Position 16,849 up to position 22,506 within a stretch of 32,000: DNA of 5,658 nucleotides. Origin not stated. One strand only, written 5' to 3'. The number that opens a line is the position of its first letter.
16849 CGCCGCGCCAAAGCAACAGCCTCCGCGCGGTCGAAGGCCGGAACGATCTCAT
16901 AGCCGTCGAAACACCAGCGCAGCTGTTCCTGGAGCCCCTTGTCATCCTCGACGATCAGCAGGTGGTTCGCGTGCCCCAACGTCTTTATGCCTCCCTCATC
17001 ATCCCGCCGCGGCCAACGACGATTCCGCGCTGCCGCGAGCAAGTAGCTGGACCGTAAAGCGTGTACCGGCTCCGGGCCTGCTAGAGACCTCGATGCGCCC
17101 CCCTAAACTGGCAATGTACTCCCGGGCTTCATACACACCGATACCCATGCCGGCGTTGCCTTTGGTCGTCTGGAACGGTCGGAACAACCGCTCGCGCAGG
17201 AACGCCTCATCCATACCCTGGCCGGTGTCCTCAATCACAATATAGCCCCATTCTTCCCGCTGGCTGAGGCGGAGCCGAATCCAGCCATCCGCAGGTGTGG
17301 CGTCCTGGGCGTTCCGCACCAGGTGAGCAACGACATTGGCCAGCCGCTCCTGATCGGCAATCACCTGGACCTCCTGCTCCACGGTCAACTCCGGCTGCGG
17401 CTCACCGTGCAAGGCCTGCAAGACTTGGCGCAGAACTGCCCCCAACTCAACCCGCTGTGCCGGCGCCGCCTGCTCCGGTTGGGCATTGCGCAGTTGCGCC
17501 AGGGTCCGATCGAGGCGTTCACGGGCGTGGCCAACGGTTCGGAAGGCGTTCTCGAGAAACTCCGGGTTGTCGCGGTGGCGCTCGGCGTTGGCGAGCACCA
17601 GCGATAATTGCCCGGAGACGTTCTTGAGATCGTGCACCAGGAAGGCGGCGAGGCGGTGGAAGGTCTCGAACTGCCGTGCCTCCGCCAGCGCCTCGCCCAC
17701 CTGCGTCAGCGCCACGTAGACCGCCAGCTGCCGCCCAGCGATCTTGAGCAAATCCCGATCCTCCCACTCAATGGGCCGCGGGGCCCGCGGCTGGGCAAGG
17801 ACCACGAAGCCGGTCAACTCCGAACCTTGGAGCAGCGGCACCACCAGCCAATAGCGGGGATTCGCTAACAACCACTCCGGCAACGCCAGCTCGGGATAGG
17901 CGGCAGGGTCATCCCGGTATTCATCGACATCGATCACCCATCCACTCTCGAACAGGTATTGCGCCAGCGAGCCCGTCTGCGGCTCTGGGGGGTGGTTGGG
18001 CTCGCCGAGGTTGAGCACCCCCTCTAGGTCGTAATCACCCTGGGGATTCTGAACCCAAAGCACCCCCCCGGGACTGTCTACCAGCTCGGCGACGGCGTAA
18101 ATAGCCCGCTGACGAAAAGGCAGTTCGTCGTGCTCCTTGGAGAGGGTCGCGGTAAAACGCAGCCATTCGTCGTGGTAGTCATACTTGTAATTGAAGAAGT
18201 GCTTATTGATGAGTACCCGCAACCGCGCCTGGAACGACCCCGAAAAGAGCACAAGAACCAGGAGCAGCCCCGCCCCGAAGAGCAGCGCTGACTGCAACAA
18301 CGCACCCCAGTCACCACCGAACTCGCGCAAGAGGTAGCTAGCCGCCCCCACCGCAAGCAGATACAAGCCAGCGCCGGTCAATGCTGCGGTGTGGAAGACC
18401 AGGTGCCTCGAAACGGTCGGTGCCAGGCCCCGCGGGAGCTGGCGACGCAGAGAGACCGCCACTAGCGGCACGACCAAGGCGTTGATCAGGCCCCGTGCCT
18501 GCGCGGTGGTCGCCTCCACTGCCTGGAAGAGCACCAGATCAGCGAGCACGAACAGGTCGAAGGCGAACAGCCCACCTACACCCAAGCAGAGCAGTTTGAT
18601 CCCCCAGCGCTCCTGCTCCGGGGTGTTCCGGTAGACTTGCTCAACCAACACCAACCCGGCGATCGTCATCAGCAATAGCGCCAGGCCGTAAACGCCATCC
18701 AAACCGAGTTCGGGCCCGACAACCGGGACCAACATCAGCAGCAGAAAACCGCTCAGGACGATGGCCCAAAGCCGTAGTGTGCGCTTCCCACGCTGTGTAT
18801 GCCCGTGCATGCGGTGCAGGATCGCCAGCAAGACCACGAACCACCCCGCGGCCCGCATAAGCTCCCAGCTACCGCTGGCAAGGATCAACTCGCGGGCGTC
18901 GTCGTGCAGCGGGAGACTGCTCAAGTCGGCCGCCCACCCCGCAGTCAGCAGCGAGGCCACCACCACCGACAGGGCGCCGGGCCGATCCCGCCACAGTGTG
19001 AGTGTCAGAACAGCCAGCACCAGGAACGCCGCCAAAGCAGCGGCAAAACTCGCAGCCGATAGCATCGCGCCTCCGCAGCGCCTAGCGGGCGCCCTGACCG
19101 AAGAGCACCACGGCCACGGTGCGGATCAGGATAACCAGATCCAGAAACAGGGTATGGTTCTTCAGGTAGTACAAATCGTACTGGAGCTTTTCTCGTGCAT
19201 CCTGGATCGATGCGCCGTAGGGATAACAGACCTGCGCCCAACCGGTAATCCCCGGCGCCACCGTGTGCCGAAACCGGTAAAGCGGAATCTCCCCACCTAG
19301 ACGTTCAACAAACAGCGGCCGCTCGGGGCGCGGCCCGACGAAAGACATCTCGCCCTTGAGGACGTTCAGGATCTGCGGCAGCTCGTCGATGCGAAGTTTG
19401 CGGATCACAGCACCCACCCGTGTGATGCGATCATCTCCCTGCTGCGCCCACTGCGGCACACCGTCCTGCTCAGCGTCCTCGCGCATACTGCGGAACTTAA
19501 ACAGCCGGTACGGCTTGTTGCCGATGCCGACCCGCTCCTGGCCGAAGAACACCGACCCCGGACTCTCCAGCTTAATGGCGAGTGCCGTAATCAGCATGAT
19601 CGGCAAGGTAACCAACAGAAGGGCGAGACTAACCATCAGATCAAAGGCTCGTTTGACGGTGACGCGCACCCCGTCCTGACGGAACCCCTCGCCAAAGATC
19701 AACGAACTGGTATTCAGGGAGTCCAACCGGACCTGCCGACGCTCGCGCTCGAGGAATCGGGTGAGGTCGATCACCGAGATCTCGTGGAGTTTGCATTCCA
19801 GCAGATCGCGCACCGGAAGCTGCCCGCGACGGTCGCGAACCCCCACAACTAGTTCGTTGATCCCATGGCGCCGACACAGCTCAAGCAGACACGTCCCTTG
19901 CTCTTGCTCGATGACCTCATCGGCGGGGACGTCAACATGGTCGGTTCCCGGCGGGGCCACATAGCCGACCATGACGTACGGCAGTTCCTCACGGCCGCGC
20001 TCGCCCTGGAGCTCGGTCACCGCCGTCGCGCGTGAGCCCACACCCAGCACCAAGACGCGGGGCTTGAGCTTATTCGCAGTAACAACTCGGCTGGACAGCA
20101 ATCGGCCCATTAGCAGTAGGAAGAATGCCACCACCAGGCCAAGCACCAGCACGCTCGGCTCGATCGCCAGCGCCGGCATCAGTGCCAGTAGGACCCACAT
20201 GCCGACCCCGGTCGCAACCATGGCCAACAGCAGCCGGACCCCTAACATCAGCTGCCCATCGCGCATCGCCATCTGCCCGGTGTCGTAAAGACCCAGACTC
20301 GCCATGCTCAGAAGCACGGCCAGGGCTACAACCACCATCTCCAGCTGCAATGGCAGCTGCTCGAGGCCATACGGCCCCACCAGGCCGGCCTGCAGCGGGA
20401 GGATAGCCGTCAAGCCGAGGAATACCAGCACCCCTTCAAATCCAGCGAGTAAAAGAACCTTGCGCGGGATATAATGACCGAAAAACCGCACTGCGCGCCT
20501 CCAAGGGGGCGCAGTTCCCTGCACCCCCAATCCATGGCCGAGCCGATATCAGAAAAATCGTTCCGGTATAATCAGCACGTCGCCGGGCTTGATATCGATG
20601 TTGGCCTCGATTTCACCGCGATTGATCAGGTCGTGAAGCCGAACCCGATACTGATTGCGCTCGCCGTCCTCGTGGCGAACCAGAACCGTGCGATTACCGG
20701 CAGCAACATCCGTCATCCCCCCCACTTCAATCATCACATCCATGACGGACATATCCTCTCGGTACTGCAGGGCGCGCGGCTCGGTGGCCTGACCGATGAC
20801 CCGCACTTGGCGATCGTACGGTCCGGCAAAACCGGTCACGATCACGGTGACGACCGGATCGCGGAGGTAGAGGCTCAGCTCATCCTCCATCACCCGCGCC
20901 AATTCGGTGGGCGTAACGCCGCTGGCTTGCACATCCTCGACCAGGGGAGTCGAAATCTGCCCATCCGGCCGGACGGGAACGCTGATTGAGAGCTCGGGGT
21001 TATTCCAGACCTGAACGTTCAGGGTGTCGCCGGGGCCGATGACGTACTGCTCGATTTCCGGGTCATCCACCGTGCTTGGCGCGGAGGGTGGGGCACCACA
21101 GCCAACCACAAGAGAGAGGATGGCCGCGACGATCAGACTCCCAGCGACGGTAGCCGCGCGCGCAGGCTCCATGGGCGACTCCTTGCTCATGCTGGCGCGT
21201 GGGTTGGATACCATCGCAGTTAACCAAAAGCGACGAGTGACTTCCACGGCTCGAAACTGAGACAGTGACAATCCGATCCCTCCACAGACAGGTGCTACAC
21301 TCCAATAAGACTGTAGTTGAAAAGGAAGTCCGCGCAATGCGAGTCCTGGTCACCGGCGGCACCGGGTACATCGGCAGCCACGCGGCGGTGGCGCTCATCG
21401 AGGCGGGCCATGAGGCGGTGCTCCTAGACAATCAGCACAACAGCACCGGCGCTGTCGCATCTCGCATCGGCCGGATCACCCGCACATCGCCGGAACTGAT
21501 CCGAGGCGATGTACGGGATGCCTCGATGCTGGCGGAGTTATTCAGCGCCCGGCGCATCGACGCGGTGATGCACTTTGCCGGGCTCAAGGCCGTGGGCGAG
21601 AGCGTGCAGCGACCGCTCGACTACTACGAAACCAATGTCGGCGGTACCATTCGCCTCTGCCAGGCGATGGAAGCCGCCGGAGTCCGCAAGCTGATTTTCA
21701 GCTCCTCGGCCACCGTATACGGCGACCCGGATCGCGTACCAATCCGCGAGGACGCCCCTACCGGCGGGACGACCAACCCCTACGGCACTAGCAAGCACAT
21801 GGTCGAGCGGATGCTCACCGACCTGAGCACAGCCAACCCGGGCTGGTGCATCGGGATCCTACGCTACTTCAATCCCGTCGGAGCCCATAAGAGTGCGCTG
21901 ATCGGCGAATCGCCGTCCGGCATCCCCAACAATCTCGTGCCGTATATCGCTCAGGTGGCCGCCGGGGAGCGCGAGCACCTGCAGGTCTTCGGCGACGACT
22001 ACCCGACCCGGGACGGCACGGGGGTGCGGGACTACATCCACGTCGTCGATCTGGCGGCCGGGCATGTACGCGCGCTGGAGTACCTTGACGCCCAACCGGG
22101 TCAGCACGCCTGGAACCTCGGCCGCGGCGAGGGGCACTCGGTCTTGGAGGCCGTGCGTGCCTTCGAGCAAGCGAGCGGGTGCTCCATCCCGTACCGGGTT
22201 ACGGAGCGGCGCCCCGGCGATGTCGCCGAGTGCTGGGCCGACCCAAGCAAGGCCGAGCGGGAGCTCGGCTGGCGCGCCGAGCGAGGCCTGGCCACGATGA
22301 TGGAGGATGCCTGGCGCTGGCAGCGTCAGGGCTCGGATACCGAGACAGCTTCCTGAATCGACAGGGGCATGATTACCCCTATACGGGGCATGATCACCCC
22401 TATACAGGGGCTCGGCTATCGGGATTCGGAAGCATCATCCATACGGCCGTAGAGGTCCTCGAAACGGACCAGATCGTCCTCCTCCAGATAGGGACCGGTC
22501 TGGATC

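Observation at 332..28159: Six sigma-54 promoters share an upstream YGT-N11-ACR dyad at helically phased distances: a candidate PrsR regulon map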

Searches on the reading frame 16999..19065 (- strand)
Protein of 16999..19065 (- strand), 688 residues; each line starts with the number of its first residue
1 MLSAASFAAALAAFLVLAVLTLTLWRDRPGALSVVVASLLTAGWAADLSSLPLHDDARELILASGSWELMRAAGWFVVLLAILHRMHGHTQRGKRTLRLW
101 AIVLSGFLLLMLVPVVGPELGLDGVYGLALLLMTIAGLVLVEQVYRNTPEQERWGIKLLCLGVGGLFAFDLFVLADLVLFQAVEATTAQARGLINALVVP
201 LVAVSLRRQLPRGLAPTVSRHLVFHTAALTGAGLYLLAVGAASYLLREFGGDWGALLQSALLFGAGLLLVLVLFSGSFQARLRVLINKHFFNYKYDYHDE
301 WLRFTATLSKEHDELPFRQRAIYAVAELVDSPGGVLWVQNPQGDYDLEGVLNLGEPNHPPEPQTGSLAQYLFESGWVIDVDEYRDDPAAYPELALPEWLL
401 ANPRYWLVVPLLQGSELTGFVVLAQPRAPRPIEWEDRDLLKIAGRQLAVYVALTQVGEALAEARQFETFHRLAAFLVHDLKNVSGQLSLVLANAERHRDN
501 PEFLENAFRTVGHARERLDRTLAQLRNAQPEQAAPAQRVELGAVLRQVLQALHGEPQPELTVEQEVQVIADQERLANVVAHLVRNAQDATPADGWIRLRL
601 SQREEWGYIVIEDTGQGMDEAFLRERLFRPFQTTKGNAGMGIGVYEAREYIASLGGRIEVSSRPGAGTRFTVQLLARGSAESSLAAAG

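Call 6: search_protein_families(library=ncbifam, proteins=[window:16999-19065:-], max_evalue=0.001)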
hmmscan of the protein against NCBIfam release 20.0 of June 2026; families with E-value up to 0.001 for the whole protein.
window:16999-19065:- (688 aa): 62 families (the best 25 are shown)
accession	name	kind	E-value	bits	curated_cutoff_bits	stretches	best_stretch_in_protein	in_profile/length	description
TIGR02916.1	PEP_his_kin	equivalog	2e-218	727.3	300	1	6-674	2-678/679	XrtA/PEP-CTERM system histidine kinase PrsK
NF010411.0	PRK13837.1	equivalog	4.1e-22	78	647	1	403-676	377-675/828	two-component system VirA-like sensor kinase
NF008468.0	PRK11360.1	equivalog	9.7e-21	73.7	646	1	504-676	430-608/616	two-component system sensor histidine kinase AtoS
NF007688.0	PRK10364.1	equivalog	1.3e-17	63.7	479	1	471-674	242-449/460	two-component system sensor histidine kinase ZraS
NF046044.1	PnpS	equivalog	2.5e-16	59.7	400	1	537-674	243-389/390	two-component system histidine kinase PnpS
TIGR02966.1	phoR_proteo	equivalog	2.3e-15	56.5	334.2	1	498-674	144-333/333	phosphate regulon sensor histidine kinase PhoR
NF041735.1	hist_kin_RppB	equivalog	7.5e-14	51.3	400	1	559-674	318-437/438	two-component system sensor histidine kinase RppB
NF006800.0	PRK09303.1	equivalog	1.7e-13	50.3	342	1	453-673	137-374/383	histidine kinase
NF041880.1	EPS_EpsF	equivalog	1.9e-13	49.8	900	1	498-674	305-491/492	response regulator EpsF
NF038348.1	T2SS_HK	subfamily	2.2e-13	49.5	450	1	568-676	465-573/574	histidine kinase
NF052574.1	HisKinEspCMyxo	equivalog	4.7e-13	48.2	1200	1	466-677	414-638/785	serine histidine kinase EspC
NF052573.1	HisKinEspAMyxo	equivalog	1.4e-12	46.5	1400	1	563-681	492-616/755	serine histidine kinase EspA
NF011874.0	PRK15347.1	equivalog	1.5e-12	46.4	852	1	568-674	507-612/921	two component system sensor kinase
NF008298.1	PRK11086.1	subfamily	4e-12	45.3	520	1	573-674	422-523/529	DcuS/MalK family sensor histidine kinase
TIGR02956.1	TMAO_torS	equivalog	4.1e-12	45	676.5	1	567-683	572-690/967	TMAO reductase system sensor histidine kinase/response regulator TorS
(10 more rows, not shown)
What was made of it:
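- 16999..19065 (-): prsK, the cognate histidine kinase. TIGR02916, 727 bits (call 6).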

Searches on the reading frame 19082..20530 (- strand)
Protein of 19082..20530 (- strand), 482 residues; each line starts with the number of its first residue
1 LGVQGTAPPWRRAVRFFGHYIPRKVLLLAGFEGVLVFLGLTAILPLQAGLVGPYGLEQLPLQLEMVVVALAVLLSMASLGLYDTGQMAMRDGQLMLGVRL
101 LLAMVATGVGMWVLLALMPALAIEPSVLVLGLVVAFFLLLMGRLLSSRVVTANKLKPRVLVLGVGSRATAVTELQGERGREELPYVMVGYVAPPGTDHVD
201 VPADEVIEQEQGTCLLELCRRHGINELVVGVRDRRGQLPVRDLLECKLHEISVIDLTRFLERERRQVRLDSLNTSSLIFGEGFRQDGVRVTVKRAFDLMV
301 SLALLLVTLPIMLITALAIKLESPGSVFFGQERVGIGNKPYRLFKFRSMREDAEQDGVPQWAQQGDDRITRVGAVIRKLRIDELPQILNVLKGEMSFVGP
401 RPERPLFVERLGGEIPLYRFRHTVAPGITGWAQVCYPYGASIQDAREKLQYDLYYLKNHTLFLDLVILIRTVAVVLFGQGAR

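Call 6: search_protein_families(library=ncbifam, proteins=[window:19082-20530:-], max_evalue=0.001)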
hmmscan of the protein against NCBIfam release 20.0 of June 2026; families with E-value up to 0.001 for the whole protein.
window:19082-20530:- (482 aa): 10 families
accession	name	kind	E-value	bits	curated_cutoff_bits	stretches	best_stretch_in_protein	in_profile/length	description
TIGR03013.1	EpsB_2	subfamily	4.9e-151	503.7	393.35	1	63-482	33-443/443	TIGR03013 family XrtA/PEP-CTERM system glycosyltransferase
TIGR03025.1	EPS_sugtrans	subfamily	3.7e-117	392.3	295.55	1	62-482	30-445/445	exopolysaccharide biosynthesis polyprenyl glycosylphosphotransferase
TIGR03023.1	WcaJ_sugtrans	equivalog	2.2e-87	294.2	410.75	1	63-481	33-452/453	undecaprenyl-phosphate glucose phosphotransferase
TIGR03022.1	WbaP_sugtrans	subfamily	2.9e-58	198.2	403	1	63-482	34-456/456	undecaprenyl-phosphate galactose phosphotransferase WbaP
NF050817.1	PolSacchBiosHfsE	equivalog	9.4e-51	173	750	1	262-476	244-460/467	polysaccharide biosynthesis protein HfsE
NF007518.0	PRK10124.1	equivalog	4.1e-46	157.7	684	1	267-473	248-455/464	undecaprenyl-phosphate glucose phosphotransferase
NF041877.1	EPS_EpsZ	equivalog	1.1e-43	149.6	800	1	49-481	28-458/459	exopolysaccharide biosynthesis polyisoprenyl-phosphate hexose-1-phosphate transferase EpsZ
NF052601.1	undeca_RfbP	equivalog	1.9e-41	141.9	330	1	289-479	41-239/244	undecaprenyl-phosphate galactose phosphotransferase family protein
NF011751.0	PRK15204.1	equivalog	2e-27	96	907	1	292-481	279-475/476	undecaprenyl-phosphate galactose phosphotransferase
NF045514.1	glycotran_HepC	equivalog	1.5e-25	89.8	140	1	288-402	112-211/220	heterocyst development glycosyltransferase HepC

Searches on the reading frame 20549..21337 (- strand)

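Call 6: search_protein_families(library=ncbifam, proteins=[window:20549-21337:-], max_evalue=0.001)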
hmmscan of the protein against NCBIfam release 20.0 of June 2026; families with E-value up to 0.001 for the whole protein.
window:20549-21337:- (262 aa): 4 families
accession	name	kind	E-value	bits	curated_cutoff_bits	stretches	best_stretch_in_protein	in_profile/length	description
TIGR03027.2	pepcterm_export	equivalog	3.7e-70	235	180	1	97-262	2-169/169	XrtA/PEP-CTERM system exopolysaccharide export protein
NF041843.1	EpsY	equivalog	1e-29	103.3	320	1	93-257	48-210/211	exopolysaccharide export protein EpsY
TIGR03028.1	EpsE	equivalog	6.3e-21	74.8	262.65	1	98-257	2-159/239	polysaccharide export protein EpsE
NF011658.0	PRK15078.1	subfamily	7.4e-17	61.2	333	1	97-258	84-250/380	polysaccharide export protein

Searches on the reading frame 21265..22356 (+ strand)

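Call 6: search_protein_families(library=ncbifam, proteins=[window:21265-22356:+], max_evalue=0.001)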
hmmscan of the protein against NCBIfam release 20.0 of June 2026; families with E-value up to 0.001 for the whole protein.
window:21265-22356:+ (363 aa): 48 families (the best 25 are shown)
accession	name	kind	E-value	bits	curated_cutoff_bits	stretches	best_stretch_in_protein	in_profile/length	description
NF007956.0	PRK10675.1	subfamily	1.2e-142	475.1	394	1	25-355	1-331/338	UDP-glucose 4-epimerase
TIGR01179.1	galE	equivalog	3.6e-133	443.5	262.3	1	26-356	1-328/332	UDP-glucose 4-epimerase GalE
TIGR04180.1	EDH_00030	hypoth_equivalog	7.5e-33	113.9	475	1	27-339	1-295/297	NAD-dependent 4,6-dehydratase LegB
TIGR01181.1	dTDP_gluc_dehyt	equivalog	8.7e-26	90.7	365.1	1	26-355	1-313/321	dTDP-glucose 4,6-dehydratase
TIGR02197.1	heptose_epim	equivalog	1.2e-21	77.3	274.6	1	27-303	1-259/316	ADP-glyceromanno-heptose 6-epimerase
TIGR02622.1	CDP_4_6_dhtase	equivalog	1.7e-21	76.8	278.45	1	25-182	5-163/352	CDP-glucose 4,6-dehydratase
TIGR03466.1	HpnA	hypoth_equivalog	1.8e-18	66.5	367.65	1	25-207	1-173/327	hopanoid-associated sugar epimerase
NF007490.0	PRK10084.1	subfamily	4.1e-13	49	649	1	25-135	1-111/361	dTDP-glucose 4,6-dehydratase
NF042422.1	oxyalk_red_OleD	equivalog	4.3e-13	49.3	580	1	25-184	1-150/329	2-alkyl-3-oxoalkanoate reductase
NF007582.0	PRK10217.1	equivalog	4.9e-13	48.9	698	1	26-137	3-114/355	dTDP-glucose 4,6-dehydratase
NF043036.1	ErythonDh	equivalog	9.8e-13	48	325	1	25-188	1-164/321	D-erythronate dehydrogenase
NF042423.1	oxyalk_red_Shew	equivalog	1.4e-11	44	580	1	23-189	7-161/331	2-alkyl-3-oxoalkanoate reductase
NF011728.1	PRK15181.1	equivalog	2.1e-11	43.4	760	1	24-211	15-202/348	Vi polysaccharide biosynthesis UDP-N-acetylglucosaminuronic acid C-4 epimerase TviC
NF047922.1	GDPFucSynFcl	equivalog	1e-09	38.3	500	1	250-354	202-302/308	GDP-L-fucose synthase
TIGR01472.1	gmd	equivalog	2.5e-09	36.8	415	1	27-346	3-331/342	GDP-mannose 4,6-dehydratase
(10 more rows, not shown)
